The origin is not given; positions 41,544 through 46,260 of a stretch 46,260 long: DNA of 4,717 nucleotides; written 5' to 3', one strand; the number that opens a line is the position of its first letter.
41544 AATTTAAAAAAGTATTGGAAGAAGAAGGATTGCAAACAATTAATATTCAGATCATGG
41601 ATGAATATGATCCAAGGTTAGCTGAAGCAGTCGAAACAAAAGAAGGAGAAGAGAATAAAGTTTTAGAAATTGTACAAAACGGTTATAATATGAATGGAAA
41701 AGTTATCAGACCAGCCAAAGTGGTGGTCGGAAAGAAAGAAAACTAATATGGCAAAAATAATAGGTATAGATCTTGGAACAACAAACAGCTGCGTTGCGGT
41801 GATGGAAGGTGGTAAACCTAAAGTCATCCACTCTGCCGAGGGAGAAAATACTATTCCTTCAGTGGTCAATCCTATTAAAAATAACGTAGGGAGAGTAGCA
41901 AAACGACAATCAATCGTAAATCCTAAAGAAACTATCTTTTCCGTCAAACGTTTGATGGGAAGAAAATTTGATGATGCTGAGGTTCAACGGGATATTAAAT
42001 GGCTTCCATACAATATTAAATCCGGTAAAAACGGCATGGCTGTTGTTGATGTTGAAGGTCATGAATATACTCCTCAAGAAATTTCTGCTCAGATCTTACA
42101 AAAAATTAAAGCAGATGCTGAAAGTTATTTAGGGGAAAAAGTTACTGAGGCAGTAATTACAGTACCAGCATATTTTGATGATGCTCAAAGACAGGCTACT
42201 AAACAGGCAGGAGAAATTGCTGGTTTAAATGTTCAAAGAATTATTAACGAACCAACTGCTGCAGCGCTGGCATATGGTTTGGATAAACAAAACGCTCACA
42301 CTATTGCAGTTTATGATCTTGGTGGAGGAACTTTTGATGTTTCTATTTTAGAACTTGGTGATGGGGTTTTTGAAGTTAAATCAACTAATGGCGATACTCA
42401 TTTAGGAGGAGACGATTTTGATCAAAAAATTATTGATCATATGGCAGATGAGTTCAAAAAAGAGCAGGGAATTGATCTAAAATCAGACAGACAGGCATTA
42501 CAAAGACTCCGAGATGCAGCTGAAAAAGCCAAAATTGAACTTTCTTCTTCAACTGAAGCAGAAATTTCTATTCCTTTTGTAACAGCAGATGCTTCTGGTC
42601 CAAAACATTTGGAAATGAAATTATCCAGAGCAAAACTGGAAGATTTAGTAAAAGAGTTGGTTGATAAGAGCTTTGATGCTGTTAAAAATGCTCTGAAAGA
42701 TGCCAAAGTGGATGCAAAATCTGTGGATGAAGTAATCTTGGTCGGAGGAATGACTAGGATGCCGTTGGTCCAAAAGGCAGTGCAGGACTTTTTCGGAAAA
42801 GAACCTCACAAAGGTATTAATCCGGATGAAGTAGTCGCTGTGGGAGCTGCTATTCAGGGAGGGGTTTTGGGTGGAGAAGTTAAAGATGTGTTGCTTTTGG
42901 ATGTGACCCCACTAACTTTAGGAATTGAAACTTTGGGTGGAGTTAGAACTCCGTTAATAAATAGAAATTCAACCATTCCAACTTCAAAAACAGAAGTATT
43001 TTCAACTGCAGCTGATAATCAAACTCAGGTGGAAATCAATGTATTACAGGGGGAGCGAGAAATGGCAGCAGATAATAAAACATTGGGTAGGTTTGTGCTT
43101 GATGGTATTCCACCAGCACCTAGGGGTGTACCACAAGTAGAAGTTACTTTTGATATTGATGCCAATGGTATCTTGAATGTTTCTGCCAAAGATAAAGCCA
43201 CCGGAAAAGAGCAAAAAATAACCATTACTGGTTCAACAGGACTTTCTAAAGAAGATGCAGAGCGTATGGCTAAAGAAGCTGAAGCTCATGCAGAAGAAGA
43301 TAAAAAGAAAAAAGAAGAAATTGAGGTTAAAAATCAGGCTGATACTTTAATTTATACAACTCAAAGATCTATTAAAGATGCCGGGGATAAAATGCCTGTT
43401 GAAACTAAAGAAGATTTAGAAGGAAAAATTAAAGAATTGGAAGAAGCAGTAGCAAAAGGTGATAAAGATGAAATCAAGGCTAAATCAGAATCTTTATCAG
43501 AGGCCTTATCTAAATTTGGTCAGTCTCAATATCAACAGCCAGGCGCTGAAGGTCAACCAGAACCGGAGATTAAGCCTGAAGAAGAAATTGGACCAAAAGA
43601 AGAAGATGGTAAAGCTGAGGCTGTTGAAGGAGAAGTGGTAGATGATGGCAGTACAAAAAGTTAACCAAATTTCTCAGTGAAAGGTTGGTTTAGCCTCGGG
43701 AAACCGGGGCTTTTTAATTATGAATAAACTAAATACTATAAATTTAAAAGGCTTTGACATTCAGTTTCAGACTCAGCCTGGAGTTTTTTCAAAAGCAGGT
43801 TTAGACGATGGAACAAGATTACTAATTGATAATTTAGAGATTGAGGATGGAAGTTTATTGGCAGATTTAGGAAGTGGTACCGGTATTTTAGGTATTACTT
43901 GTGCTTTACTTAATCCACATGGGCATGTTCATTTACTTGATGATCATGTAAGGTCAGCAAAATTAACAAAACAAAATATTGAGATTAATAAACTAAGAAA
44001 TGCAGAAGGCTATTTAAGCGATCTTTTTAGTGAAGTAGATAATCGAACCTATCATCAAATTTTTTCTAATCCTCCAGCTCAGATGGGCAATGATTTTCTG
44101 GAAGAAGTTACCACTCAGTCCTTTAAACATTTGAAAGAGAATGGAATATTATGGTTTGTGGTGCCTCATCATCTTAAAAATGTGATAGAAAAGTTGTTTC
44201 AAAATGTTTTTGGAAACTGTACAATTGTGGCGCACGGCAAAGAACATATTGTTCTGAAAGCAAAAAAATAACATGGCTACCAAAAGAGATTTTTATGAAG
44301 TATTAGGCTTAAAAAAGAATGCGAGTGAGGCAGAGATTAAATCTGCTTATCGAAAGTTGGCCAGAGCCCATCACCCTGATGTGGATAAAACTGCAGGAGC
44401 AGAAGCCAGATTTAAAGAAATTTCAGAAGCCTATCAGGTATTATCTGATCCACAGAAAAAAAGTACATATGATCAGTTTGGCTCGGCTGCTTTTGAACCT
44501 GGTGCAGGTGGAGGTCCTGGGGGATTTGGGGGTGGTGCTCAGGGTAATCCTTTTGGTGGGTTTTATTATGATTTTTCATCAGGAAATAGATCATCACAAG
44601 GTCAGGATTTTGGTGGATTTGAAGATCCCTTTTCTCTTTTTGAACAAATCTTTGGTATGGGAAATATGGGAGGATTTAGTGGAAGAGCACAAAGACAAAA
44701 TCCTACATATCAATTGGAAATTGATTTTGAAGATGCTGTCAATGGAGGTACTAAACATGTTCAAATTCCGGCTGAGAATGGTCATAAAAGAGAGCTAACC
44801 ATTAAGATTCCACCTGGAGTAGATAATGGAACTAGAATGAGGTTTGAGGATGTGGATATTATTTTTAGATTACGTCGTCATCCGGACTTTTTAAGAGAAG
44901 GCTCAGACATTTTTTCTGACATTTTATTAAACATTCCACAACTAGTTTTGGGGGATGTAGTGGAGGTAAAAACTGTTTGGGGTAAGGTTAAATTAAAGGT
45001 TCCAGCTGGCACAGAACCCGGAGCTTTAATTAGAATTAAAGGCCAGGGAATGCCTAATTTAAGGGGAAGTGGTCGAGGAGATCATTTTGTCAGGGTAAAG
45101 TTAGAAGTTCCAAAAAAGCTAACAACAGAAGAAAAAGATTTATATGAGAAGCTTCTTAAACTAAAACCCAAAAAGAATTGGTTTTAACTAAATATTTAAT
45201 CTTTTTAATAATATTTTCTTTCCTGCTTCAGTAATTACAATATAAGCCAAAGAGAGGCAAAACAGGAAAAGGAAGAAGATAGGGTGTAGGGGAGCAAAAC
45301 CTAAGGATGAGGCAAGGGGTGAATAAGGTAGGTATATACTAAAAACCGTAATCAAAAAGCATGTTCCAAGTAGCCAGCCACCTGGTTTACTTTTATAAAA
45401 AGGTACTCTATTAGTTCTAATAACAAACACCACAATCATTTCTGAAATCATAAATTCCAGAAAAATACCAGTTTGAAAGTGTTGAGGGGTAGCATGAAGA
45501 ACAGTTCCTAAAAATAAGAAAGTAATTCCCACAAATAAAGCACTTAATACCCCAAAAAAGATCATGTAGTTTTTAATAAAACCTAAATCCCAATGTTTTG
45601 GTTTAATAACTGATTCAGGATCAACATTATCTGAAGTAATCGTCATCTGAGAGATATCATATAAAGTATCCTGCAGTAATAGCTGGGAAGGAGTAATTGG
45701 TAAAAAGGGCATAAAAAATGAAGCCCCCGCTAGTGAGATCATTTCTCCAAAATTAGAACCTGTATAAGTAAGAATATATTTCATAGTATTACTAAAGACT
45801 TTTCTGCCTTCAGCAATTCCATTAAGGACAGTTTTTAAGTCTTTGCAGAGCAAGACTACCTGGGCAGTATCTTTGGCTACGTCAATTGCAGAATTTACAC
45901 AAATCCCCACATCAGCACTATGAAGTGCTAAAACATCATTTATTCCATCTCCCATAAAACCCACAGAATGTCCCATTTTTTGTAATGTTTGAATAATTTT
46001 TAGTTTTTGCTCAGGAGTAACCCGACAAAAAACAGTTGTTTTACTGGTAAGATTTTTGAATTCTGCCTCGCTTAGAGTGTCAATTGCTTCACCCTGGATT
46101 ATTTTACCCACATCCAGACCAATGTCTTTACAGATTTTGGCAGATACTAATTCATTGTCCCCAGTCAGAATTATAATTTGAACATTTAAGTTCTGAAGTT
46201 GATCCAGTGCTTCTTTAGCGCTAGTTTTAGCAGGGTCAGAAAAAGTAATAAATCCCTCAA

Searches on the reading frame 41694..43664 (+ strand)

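Call 77: search_protein_families(library=pfam, proteins=[window:41694-43664:+], max_evalue=0.00001)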
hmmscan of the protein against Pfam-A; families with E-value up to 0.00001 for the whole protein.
window:41694-43664:+ (656 aa): 2 families
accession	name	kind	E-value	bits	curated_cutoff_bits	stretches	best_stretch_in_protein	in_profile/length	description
PF00012.26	HSP70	-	5.7e-262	870.7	20.6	1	22-614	1-599/599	Hsp70 protein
PF06723.19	MreB_Mbl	-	6.9e-20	71.6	27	1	130-386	73-316/327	MreB/Mbl protein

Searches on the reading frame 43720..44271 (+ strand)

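Call 79: search_protein_families(library=pfam, proteins=[window:43720-44271:+], max_evalue=0.001)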
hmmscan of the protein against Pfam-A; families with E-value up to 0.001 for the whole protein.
window:43720-44271:+ (183 aa): 5 families
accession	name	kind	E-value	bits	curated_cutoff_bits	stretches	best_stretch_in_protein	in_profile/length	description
PF05175.20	MTS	-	2.1e-36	125.6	23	1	14-180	2-170/170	Methyltransferase small domain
PF13847.12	Methyltransf_31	-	5e-07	29.9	27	1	44-161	4-124/145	Methyltransferase domain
PF06325.19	PrmA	-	1.8e-06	28.1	22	1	35-166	151-279/296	Ribosomal protein L11 methyltransferase (PrmA)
PF10294.15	Methyltransf_16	-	3.4e-06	27.4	21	1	49-91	52-93/174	Lysine methyltransferase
PF02527.21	GidB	-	9.3e-05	22.3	27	1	46-96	51-101/184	rRNA small subunit methyltransferase G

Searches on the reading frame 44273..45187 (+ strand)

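Call 77: search_protein_families(library=pfam, proteins=[window:44273-45187:+], max_evalue=0.00001)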
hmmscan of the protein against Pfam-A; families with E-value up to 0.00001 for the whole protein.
window:44273-45187:+ (304 aa): 2 families
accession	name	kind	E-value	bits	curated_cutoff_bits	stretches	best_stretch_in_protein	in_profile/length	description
PF01556.23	DnaJ_C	-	7.5e-35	120.6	26.6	1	146-280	3-152/152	DnaJ C terminal domain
PF00226.36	DnaJ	-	3.2e-25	88.4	27.8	1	6-67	1-63/63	DnaJ domain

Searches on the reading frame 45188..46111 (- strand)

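Call 77: search_protein_families(library=pfam, proteins=[window:45188-46111:-], max_evalue=0.00001)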
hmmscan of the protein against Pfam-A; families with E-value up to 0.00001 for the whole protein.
window:45188-46111:- (307 aa): 1 family
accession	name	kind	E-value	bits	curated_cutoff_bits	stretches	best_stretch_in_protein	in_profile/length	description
PF00689.26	Cation_ATPase_C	-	1.7e-18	67.5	27.3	1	136-300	1-175/175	Cation transporting ATPase, C-terminus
